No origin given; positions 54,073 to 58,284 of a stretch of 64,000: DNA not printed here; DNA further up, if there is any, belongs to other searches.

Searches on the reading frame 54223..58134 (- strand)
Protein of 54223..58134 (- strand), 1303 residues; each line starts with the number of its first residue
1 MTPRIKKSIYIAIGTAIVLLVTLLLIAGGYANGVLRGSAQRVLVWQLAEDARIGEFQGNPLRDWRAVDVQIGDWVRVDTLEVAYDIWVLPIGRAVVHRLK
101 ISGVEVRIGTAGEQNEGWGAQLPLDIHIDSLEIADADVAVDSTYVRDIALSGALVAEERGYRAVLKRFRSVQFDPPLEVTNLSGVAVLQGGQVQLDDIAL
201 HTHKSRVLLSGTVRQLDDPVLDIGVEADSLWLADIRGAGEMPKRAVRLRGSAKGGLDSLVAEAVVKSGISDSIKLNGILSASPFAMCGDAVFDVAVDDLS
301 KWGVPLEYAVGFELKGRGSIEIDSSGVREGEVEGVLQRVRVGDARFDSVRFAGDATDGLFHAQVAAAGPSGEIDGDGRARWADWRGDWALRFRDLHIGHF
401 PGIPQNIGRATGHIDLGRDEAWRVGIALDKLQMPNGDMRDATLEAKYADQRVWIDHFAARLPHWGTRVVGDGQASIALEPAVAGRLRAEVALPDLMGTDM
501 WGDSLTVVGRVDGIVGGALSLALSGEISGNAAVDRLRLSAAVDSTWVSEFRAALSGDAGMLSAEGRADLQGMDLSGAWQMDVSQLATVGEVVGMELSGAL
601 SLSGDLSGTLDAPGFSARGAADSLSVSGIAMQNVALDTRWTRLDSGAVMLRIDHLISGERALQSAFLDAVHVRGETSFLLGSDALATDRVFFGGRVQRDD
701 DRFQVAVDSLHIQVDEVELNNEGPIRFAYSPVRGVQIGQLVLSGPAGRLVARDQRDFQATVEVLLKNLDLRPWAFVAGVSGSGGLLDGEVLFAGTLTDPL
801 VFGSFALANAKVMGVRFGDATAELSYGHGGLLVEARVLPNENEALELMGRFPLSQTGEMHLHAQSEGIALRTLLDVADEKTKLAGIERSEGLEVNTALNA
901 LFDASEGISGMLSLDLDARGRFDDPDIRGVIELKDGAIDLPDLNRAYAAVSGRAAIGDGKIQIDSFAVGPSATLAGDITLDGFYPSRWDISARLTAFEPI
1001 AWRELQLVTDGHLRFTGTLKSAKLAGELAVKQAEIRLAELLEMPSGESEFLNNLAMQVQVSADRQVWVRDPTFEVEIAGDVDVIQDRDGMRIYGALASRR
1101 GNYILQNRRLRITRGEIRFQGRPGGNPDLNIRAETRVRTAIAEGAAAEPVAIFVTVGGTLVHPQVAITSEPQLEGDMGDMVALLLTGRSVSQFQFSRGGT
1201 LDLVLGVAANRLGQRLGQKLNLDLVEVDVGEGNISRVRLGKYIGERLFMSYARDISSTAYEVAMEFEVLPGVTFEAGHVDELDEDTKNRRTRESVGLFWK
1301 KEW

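Call 39: search_protein_families(library=pfam, proteins=[window:54223-58134:-], max_evalue=0.00001)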
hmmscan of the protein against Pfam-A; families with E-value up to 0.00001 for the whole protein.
window:54223-58134:- (1303 aa): 1 family
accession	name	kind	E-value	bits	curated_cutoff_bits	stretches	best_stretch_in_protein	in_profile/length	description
PF04357.19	TamB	-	2.1e-44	152.8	22.4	1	970-1303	11-381/381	TamB, inner membrane protein subunit of TAM complex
